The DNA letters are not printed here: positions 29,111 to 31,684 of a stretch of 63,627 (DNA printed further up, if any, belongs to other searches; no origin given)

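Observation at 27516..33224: Four-gene operon placing a diguanylate cyclase and an HD-GYP phosphodiesterase around a partner-switching pair with no sigma factor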

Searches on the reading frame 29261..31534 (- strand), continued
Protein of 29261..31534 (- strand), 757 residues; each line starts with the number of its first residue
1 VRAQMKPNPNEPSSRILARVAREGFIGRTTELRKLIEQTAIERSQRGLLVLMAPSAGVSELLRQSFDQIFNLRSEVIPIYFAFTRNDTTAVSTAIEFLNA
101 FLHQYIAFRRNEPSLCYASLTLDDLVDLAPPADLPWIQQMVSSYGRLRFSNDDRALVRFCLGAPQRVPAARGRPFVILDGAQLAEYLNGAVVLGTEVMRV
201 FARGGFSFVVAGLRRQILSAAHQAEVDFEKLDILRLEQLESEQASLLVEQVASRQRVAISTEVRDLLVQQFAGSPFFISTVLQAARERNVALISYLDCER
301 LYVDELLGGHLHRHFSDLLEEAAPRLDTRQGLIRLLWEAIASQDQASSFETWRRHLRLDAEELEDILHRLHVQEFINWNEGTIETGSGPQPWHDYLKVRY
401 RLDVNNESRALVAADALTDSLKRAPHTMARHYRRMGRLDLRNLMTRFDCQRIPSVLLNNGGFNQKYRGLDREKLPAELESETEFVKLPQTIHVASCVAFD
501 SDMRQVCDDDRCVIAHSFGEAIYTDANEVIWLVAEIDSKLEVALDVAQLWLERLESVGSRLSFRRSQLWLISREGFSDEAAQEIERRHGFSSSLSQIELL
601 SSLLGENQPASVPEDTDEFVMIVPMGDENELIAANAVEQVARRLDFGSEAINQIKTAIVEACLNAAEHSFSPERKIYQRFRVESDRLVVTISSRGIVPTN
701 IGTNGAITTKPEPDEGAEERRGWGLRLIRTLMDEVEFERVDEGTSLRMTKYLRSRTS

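Call 53: find_encoding_contigs(protein=P0258, flank=7000, max_places=2)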
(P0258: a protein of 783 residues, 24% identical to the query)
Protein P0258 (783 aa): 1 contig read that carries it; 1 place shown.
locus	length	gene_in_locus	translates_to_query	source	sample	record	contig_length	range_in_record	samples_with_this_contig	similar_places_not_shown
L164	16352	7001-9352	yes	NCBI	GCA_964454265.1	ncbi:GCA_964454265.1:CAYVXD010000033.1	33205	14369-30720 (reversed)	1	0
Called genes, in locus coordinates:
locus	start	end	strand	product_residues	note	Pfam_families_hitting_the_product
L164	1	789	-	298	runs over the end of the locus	PF00263:Secretin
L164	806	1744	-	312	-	PF13174:TPR_6 (faint), PF13432:TPR_16 (faint), PF07719:TPR_2 (faint), PF13181:TPR_8 (faint), PF00515:TPR_1 (weak)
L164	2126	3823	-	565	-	-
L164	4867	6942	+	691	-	PF10114:PocR, PF01590:GAF, PF13185:GAF_2, PF13492:GAF_3, PF00990:GGDEF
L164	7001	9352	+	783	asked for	PF01637:ATPase_2, PF13581:HATPase_c_2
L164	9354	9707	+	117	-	PF01740:STAS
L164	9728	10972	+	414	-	PF13492:GAF_3 (faint), PF08668:HDOD, PF13487:HD_5, PF01966:HD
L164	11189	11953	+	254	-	PF23023:Anti-Pycsar_Apyc1, PF00753:Lactamase_B (weak), PF12706:Lactamase_B_2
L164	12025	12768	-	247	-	PF20260:PUA_4, PF04452:Methyltrans_RNA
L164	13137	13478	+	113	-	PF00515:TPR_1 (weak), PF07719:TPR_2 (weak)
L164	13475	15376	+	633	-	PF13432:TPR_16 (weak), PF14559:TPR_19, PF13414:TPR_11 (weak), PF13432:TPR_16, PF00158:Sigma54_activat, PF14532:Sigma54_activ_2, PF25601:AAA_lid_14, PF02954:HTH_8, +26 more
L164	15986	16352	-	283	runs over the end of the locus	PF02811:PHP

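Call 54: find_encoding_contigs(protein=P0314, flank=7000, max_places=1)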
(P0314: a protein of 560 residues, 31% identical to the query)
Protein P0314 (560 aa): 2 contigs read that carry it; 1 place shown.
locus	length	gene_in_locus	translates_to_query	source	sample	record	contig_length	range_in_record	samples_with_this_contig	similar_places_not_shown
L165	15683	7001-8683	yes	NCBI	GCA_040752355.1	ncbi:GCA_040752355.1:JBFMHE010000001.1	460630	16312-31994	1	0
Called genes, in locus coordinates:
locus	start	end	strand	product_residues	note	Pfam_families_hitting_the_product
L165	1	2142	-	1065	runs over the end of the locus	PF01326:PPDK_N, PF00391:PEP-utilizers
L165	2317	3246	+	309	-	PF12974:Phosphonate-bd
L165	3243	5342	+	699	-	PF17203:sCache_3_2 (faint), PF00989:PAS, PF08448:PAS_4, PF13188:PAS_8 (weak), PF08447:PAS_3 (weak), PF13426:PAS_9, PF00512:HisKA, PF02518:HATPase_c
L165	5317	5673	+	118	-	PF00072:Response_reg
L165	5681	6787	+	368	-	PF22784:PTP-SAK, PF00782:DSPc, PF22785:Tc-R-P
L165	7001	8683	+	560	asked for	PF01637:ATPase_2, PF13191:AAA_16, PF13581:HATPase_c_2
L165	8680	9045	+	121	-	PF01740:STAS, PF13466:STAS_2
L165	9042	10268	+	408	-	PF01590:GAF, PF13492:GAF_3, PF13185:GAF_2 (faint), PF08668:HDOD (weak), PF13487:HD_5, PF01966:HD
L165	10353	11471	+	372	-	PF00563:EAL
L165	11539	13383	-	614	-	PF13183:Fer4_8 (weak), PF13534:Fer4_17 (weak), PF02754:CCG (faint), PF09335:VTT_dom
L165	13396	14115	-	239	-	PF27149:YdjY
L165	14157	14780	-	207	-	PF01206:TusA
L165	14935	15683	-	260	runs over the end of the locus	PF01925:TauE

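Call 55: find_encoding_contigs(protein=P0312, flank=7000, max_places=1)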
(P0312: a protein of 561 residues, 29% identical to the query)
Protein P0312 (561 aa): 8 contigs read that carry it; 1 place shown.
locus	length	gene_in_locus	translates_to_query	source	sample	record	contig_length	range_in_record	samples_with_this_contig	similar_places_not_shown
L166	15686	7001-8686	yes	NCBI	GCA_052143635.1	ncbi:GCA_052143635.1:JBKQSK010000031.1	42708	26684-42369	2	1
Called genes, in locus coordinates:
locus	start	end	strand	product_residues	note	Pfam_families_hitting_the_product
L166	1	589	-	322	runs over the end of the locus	PF05569:Peptidase_M56, PF01435:Peptidase_M48 (weak)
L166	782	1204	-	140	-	PF02579:Nitro_FeMo-Co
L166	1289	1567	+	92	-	PF02001:DUF134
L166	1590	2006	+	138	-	PF00376:MerR, PF13411:MerR_1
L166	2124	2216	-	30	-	PF08213:COX24_C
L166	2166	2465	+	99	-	-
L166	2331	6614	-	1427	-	PF01869:BcrAD_BadFG, PF09989:DUF2229, PF06050:HGD-D (faint)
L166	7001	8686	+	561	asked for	PF01637:ATPase_2, PF13191:AAA_16 (weak), PF13581:HATPase_c_2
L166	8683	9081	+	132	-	PF01740:STAS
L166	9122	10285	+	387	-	PF08668:HDOD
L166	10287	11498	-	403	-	-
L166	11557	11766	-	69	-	-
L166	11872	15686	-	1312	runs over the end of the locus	PF18076:FGAR-AT_N, PF18072:FGAR-AT_linker, PF02769:AIRS_C, PF22689:FGAR-AT_PurM_N-like, PF02769:AIRS_C, PF13507:GATase_5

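Call 57: predict_structure(alignment_id=A2)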
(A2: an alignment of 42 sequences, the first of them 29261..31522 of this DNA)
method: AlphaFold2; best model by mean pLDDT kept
length: 753 residues; sequences in the alignment: 42
mean_pLDDT: 83.8   pTM: 0.65
mean pLDDT of the five models: 83.8, 83.0, 82.3, 81.9, 81.1
residues with pLDDT >= 90: 379; 70-90: 264; 50-70: 59; < 50: 51
segments of 3 or more residues with pLDDT < 50: 1-8, 602-612, 691-717, 750-753
pLDDT, mean of each block of 10 residues (from residue 1): 42 86 90 89 92 93 93 95 90 95 93 88 94 95 88 95 92 94 85 92 94 90 90 92 94 95 94 95 96 96 95 92 94 85 88 93 91 87 89 95 95 94 83 79 87 91 83 86 83 76 78 78 86 89 93 84 92 94 93 87 38 57 65 68 78 84 65 73 76 35 29 46 83 65 76 34
secondary structure, 60 per line:
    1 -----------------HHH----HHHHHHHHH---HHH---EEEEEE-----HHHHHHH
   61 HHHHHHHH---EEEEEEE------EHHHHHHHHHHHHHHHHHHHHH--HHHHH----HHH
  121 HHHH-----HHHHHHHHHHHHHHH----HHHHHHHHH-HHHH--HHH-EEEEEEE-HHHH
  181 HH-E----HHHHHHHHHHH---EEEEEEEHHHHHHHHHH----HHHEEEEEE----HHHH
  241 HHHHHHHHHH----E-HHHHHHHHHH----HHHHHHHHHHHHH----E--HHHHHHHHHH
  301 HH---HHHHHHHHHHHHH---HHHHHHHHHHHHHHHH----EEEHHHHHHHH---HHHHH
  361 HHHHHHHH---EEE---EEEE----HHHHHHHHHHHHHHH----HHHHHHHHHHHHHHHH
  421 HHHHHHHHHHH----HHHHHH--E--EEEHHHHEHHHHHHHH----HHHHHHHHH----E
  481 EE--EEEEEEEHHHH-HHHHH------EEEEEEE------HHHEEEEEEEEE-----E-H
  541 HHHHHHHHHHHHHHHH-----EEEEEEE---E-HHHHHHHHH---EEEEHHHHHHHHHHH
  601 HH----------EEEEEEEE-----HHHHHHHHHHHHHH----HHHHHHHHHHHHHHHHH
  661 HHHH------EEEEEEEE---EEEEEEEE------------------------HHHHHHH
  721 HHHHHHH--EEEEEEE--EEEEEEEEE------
elements in order (helices of 4 or more, strands of 3 or more residues): H25-33 E43-48 H54-68 E72-78 H86-106 H109-113 H118-124 H130-144 H149-157 H159-162 E169-175 H177-182 H189-199 E203-209 H210-219 E227-232 H237-250 H257-266 H271-283 H291-302 H306-318 H322-337 E342-344 H345-352 H356-368 E372-374 E378-381 H386-400 H405-431 H436-441 E447-449 H450-453 H455-462 H467-475 E480-482 E485-491 H492-495 H497-501 E508-514 E524-532 H540-556 E562-568 H574-582 E586-589 H590-602 E613-620 H626-639 H644-664 E671-678 E682-689 H714-727 E730-736 E739-747

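Call 59: fold_search(model_id=the predicted structure, library=pdb)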
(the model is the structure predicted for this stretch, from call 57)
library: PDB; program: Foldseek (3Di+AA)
matches with E <= 10: 1681; with E <= 0.001: 178
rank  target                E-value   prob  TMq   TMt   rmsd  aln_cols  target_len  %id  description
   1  2qen                  1.4e-07  1.00  0.32  0.60   7.7       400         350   16  The walker-type atpase paby2304 of pyrococcus abyssi (released 2008-07-01)
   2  6m37_A                1.4e-06  1.00  0.14  0.88   2.3       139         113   29  The crystal structure of B. subtilis RsbV/RsbW complex in the hexagonal crystal form (released 2020-07-15)
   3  1l0o_A                1.6e-06  1.00  0.15  0.74   7.6       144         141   27  Crystal Structure of the Bacillus stearothermophilus Anti-Sigma Factor SpoIIAB with the Sporulation Sigma Factor Sigma (released 2002-04-03)
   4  6m36_A                1.6e-06  1.00  0.13  0.93   2.1       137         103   30  The crystal structure of B. subtilis RsbV/RsbW complex in the monoclinic crystal form (released 2020-07-15)
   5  6m37_C                1.6e-06  1.00  0.14  0.86   3.4       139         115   31  The crystal structure of B. subtilis RsbV/RsbW complex in the hexagonal crystal form (released 2020-07-15)
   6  6m36_G                2.1e-06  1.00  0.13  0.93   2.0       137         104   30  The crystal structure of B. subtilis RsbV/RsbW complex in the monoclinic crystal form (released 2020-07-15)
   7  1til_E                2.5e-06  1.00  0.15  0.74   7.7       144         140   27  Crystal Structures of the ADP and ATP bound forms of the Bacillus Anti-sigma factor SpoIIAB in complex with the Anti-a (released 2004-06-15)
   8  6m36_C                5.1e-06  1.00  0.13  0.86   2.6       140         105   27  The crystal structure of B. subtilis RsbV/RsbW complex in the monoclinic crystal form (released 2020-07-15)
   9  6m36_I                5.6e-06  1.00  0.13  0.93   2.1       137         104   29  The crystal structure of B. subtilis RsbV/RsbW complex in the monoclinic crystal form (released 2020-07-15)
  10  1th8_A                5.6e-06  1.00  0.15  0.78   3.3       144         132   25  Crystal Structures of the ADP and ATP bound forms of the Bacillus Anti-sigma factor SpoIIAB in complex with the Anti-a (released 2004-06-15)
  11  8bv0_A                5.9e-06  1.00  0.24  0.48  14.1       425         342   10  Binary complex between the NB-ARC domain from the Tomato immune receptor NRC1 and the SPRY domain-containing effector  (released 2022-12-21)
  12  6m36_E                6.8e-06  1.00  0.13  0.93   2.2       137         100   29  The crystal structure of B. subtilis RsbV/RsbW complex in the monoclinic crystal form (released 2020-07-15)
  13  1tid_A                6.8e-06  1.00  0.14  0.73   7.7       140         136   28  Crystal Structures of the ADP and ATP bound forms of the Bacillus Anti-sigma factor SpoIIAB in complex with the Anti-a (released 2004-06-15)
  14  2qby_B                9.4e-06  1.00  0.27  0.48   9.0       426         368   12  Crystal structure of a heterodimer of Cdc6/Orc1 initiators bound to origin DNA (from S. solfataricus) (released 2007-09-11)
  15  3lqq_B                1.1e-05  1.00  0.29  0.41   8.1       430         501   12  Structure of the CED-4 Apoptosome (released 2010-04-28)
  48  6m36_O                8.5e-05  1.00  0.13  0.92   2.1       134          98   30  The crystal structure of B. subtilis RsbV/RsbW complex in the monoclinic crystal form (released 2020-07-15)
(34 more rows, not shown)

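Call 73: search_solved_structures(query=A2, max_evalue=1, show_alignments=0)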
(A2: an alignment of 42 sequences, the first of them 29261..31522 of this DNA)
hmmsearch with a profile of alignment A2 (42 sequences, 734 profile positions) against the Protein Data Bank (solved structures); distinct sequences matched with E-value up to 1: 5.
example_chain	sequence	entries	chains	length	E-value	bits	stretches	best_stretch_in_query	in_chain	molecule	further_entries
6m36_A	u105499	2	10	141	1.5e-14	56.1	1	606-730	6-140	Serine-protein kinase RsbW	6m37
1til_A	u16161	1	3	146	4.6e-11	44.6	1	605-731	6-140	Anti-sigma F factor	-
1l0o_A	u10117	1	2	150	5.4e-11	44.4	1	605-731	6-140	Anti-sigma F factor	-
1th8_A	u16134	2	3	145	1.9e-10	42.5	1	605-728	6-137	Anti-sigma F factor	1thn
1tid_A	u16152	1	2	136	3.6e-10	41.6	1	605-727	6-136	Anti-sigma F factor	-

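Call 75: find_encoding_contigs(protein=P0318, flank=5000, max_places=1)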
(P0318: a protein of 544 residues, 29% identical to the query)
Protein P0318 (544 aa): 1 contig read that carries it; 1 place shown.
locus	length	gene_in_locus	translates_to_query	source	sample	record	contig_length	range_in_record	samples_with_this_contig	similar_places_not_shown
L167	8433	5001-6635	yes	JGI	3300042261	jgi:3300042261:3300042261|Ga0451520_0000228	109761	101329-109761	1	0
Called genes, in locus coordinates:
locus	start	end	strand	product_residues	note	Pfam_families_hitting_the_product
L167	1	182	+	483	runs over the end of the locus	PF02386:TrkH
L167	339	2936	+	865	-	PF00133:tRNA-synt_1, PF01921:tRNA-synt_1f (faint), PF01406:tRNA-synt_1e (faint), PF09334:tRNA-synt_1g, PF13603:tRNA-synt_1_2, PF00133:tRNA-synt_1, PF08264:Anticodon_1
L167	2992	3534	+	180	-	PF04390:LptE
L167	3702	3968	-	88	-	PF01649:Ribosomal_S20p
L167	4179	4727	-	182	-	-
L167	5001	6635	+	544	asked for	PF01637:ATPase_2 (weak), PF13191:AAA_16 (weak), PF13581:HATPase_c_2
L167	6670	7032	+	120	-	PF01740:STAS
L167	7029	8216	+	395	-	PF13492:GAF_3 (weak), PF08668:HDOD (weak), PF13487:HD_5, PF01966:HD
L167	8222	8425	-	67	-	-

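Call 76: find_encoding_contigs(protein=P0313, flank=5000, max_places=1)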
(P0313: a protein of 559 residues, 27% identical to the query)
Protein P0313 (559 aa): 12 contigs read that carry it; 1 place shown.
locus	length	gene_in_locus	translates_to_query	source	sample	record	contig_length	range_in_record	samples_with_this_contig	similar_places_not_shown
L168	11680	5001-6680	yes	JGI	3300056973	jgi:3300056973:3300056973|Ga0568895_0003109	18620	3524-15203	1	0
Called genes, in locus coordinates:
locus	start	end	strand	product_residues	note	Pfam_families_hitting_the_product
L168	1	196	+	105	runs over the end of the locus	PF00829:Ribosomal_L21p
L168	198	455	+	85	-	PF01016:Ribosomal_L27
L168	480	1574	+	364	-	PF01018:GTP1_OBG, PF01926:MMR_HSR1, PF02421:FeoB_N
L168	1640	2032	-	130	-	-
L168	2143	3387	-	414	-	PF01406:tRNA-synt_1e, PF00133:tRNA-synt_1 (faint), PF09334:tRNA-synt_1g (weak)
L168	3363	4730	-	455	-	PF01554:MatE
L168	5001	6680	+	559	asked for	PF01637:ATPase_2, PF13191:AAA_16, PF13581:HATPase_c_2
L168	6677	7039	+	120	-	PF01740:STAS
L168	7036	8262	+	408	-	PF13185:GAF_2 (weak), PF01590:GAF, PF13492:GAF_3, PF08668:HDOD (weak), PF13487:HD_5, PF01966:HD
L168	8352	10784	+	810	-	PF00690:Cation_ATPase_N, PF00122:E1-E2_ATPase, PF00702:Hydrolase, PF13246:Cation_ATPase (weak), PF00689:Cation_ATPase_C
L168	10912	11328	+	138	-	PF00210:Ferritin, PF02915:Rubrerythrin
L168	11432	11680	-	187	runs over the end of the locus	PF00582:Usp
